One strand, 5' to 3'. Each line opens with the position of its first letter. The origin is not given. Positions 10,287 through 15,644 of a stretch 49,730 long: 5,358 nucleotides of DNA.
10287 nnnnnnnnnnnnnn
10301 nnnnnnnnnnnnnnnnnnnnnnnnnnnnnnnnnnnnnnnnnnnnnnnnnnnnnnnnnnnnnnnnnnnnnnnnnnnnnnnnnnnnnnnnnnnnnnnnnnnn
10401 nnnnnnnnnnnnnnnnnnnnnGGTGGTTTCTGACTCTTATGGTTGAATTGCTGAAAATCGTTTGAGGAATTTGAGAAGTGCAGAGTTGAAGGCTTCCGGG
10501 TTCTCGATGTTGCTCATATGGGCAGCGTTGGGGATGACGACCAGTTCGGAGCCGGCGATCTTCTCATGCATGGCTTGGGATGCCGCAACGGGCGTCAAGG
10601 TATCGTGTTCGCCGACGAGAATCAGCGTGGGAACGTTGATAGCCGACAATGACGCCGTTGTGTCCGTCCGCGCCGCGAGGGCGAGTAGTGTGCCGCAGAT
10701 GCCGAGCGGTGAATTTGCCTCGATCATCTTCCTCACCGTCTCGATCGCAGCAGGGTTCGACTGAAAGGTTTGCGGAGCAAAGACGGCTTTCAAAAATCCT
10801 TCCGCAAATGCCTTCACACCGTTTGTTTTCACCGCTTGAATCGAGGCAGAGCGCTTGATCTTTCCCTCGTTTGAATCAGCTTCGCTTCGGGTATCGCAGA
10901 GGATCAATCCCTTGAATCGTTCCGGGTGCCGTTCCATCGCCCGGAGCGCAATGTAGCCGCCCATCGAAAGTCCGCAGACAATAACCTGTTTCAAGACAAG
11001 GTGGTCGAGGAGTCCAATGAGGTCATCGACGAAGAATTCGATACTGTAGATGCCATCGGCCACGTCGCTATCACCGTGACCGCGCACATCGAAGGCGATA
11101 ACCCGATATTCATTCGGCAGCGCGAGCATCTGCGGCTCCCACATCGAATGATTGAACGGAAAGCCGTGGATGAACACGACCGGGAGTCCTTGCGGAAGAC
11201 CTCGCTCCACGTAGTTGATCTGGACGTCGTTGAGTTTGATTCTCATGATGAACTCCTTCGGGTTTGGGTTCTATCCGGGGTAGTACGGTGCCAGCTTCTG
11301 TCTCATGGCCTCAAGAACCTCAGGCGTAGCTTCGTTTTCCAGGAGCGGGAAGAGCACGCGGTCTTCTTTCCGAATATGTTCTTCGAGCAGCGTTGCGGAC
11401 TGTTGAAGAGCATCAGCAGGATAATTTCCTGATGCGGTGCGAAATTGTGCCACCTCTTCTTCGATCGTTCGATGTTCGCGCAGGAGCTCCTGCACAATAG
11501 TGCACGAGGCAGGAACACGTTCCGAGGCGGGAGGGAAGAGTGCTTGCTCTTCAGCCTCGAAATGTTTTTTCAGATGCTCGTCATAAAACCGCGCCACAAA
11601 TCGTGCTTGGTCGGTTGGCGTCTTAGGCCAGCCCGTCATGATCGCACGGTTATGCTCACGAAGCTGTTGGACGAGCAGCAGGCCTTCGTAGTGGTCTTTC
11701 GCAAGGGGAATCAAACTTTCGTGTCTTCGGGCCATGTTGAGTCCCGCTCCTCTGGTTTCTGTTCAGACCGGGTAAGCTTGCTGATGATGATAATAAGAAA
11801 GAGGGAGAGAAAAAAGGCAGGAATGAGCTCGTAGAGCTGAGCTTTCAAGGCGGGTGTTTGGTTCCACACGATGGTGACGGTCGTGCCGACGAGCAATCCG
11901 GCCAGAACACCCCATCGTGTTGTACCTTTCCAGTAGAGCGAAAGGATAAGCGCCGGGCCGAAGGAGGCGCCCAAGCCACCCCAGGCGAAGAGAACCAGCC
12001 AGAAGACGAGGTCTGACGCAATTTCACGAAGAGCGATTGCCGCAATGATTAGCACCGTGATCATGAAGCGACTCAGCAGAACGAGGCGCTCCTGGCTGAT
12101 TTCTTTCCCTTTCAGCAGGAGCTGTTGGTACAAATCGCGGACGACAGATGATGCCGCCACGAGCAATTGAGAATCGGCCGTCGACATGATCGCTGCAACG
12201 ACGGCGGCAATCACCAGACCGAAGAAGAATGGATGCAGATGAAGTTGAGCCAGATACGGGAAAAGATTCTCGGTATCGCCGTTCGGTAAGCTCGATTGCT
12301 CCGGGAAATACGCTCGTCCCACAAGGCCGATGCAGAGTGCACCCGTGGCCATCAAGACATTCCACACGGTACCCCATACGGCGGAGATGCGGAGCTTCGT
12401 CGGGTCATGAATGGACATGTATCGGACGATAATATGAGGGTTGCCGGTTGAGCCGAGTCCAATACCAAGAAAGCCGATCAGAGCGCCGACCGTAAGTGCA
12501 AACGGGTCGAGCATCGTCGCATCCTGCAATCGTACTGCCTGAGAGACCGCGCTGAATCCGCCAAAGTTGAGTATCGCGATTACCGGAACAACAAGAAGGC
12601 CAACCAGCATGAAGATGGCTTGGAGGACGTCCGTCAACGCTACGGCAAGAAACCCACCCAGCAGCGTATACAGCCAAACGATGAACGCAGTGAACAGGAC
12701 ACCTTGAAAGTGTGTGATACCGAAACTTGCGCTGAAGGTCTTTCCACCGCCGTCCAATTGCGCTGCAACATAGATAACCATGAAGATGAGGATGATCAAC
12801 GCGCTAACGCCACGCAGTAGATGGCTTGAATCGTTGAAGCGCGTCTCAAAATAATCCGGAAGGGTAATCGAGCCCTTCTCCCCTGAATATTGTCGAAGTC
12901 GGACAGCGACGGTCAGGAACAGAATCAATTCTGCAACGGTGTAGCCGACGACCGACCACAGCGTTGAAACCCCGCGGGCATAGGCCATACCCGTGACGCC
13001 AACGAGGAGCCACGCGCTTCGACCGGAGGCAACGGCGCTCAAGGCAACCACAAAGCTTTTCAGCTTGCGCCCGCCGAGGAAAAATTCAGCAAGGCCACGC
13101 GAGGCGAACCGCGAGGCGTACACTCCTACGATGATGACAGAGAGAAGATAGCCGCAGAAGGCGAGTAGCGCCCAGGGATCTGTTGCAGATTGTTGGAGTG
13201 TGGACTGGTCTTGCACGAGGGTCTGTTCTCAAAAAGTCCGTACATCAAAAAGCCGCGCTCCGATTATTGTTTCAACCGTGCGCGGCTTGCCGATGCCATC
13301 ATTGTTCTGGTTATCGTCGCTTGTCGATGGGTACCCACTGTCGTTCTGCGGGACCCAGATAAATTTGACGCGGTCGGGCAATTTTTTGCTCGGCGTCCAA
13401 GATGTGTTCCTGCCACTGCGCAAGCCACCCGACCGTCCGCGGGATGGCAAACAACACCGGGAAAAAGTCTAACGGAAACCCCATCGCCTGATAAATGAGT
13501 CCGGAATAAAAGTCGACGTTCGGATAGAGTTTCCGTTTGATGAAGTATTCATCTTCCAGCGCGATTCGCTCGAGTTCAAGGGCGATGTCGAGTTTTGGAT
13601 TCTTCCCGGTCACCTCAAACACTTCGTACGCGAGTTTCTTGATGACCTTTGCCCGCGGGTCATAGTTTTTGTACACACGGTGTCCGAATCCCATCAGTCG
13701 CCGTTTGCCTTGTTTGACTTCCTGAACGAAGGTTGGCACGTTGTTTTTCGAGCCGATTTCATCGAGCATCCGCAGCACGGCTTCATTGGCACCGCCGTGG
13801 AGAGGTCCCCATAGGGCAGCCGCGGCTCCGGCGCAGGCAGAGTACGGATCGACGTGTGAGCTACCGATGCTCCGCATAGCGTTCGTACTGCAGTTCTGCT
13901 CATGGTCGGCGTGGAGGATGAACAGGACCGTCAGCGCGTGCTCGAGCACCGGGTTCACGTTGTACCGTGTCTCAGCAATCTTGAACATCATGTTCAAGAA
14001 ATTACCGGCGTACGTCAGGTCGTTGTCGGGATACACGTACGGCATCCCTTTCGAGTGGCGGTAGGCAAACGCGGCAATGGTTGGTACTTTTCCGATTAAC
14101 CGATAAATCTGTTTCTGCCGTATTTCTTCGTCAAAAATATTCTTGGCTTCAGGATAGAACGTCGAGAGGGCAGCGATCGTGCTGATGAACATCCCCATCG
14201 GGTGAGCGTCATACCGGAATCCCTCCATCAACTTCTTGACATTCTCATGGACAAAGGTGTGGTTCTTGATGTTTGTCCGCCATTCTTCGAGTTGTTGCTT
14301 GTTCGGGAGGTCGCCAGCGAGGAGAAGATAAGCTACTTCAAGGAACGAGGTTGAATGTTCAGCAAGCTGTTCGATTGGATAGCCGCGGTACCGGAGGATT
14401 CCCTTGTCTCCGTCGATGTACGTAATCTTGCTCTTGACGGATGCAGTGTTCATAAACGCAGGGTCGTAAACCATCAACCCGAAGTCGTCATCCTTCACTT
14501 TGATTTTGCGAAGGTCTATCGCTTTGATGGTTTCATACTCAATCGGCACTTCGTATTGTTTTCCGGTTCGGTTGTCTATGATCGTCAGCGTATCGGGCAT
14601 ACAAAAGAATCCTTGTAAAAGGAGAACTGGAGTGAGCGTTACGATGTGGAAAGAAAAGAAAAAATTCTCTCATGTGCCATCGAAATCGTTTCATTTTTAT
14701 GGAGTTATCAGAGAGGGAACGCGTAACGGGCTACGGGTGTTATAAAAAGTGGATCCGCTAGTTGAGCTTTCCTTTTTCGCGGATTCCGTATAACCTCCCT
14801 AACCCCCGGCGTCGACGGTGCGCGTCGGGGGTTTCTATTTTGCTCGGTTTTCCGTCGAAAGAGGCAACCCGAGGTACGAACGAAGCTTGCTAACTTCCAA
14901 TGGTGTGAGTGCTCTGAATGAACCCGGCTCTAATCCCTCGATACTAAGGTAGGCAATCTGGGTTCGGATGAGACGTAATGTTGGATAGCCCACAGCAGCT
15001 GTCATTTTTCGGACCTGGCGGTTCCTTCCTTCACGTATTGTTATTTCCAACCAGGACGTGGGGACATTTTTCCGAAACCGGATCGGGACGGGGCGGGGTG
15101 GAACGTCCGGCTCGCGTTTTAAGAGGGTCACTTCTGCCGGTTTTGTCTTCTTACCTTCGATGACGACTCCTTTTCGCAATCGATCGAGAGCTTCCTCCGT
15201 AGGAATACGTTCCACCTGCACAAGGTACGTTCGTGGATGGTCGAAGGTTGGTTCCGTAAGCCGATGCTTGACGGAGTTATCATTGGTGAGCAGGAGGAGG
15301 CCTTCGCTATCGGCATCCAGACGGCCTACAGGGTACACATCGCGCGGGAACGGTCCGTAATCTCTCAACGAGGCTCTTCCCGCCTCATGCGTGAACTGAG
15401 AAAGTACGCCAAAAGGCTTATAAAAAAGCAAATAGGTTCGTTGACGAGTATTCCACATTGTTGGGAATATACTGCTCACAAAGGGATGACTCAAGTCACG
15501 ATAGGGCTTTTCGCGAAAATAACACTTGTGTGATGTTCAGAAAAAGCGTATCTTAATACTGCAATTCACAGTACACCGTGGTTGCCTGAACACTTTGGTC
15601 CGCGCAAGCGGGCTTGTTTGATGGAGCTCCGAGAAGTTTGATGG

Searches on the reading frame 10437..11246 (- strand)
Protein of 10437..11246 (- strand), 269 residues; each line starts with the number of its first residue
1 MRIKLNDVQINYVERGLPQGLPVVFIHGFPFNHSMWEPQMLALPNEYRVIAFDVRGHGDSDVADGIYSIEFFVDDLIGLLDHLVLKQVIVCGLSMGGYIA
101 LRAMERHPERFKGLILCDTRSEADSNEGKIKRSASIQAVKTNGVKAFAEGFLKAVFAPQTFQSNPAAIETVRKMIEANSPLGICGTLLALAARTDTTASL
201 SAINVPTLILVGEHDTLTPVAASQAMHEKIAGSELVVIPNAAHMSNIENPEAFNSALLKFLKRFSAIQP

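Call 78: search_protein_families(library=pfam, proteins=[window:10437-11246:-], max_evalue=0.00001)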
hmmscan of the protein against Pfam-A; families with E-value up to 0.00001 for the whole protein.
window:10437-11246:- (269 aa): 6 families
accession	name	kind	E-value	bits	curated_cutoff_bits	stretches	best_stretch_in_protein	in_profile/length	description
PF00561.26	Abhydrolase_1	-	2.9e-32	112.7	25.8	1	22-250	2-245/245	alpha/beta hydrolase fold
PF12697.13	Abhydrolase_6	-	1.9e-26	94.5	26.3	1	23-255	1-216/217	Alpha/beta hydrolase family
PF12146.15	Hydrolase_4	-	1.2e-25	90.6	27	1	23-246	7-235/239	Serine aminopeptidase, S33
PF03096.20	Ndr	-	1.9e-18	66.6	23.3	1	49-263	58-278/283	Ndr family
PF00326.27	Peptidase_S9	-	4e-07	30.2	22.6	0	86-115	64-93/213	Prolyl oligopeptidase family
PF08386.16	Abhydrolase_4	-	5.5e-06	26.9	21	1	201-262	31-92/103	TAP-like protein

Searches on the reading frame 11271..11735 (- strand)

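Call 62: search_protein_families(library=pfam, proteins=[window:11271-11735:-], max_evalue=0.01)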
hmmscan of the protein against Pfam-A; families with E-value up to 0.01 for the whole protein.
window:11271-11735:- (154 aa): 1 family
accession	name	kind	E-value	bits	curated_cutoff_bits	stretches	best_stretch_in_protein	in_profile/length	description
PF01814.28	Hemerythrin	-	1.1e-22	81.3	25.3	2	14-132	9-127/127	Hemerythrin HHE cation binding domain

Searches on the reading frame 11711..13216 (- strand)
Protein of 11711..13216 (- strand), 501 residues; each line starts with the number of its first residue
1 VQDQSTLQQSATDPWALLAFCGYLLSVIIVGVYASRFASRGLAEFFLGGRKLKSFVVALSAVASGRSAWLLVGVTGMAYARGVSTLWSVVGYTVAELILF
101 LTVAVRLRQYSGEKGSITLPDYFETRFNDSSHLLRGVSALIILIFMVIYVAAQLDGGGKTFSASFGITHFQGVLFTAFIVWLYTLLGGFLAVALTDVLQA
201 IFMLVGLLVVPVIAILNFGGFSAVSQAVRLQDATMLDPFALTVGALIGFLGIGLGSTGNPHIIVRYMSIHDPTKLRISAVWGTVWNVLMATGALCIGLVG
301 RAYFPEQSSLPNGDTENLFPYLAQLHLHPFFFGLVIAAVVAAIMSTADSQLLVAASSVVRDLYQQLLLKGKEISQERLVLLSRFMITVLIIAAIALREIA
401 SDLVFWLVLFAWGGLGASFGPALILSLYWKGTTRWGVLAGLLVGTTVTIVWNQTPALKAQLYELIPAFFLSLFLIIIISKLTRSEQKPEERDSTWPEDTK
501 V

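Call 78: search_protein_families(library=pfam, proteins=[window:11711-13216:-], max_evalue=0.00001)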
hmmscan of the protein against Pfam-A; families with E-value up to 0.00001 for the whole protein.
window:11711-13216:- (501 aa): 1 family
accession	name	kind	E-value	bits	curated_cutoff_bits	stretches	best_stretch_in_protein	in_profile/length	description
PF00474.23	SSF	-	3.1e-81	273.8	22.8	1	45-444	1-406/406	Sodium:solute symporter family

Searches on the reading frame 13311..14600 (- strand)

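Call 79: search_protein_families(library=pfam, proteins=[window:13311-14600:-], max_evalue=0.00001)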
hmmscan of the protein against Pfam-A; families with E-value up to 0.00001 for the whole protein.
window:13311-14600:- (429 aa): 1 family
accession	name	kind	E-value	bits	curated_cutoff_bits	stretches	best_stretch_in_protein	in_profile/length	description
PF00285.26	Citrate_synt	-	6.4e-142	473.2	27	1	49-411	2-357/357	Citrate synthase, C-terminal domain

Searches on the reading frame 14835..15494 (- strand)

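Call 79: search_protein_families(library=pfam, proteins=[window:14835-15494:-], max_evalue=0.00001)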
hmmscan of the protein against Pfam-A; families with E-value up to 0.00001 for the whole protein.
window:14835-15494:- (219 aa): 1 family
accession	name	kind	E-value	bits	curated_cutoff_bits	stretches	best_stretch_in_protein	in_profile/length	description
PF00849.27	PseudoU_synth_2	-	3.5e-20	73.2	26.8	1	21-167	2-152/152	RNA pseudouridylate synthase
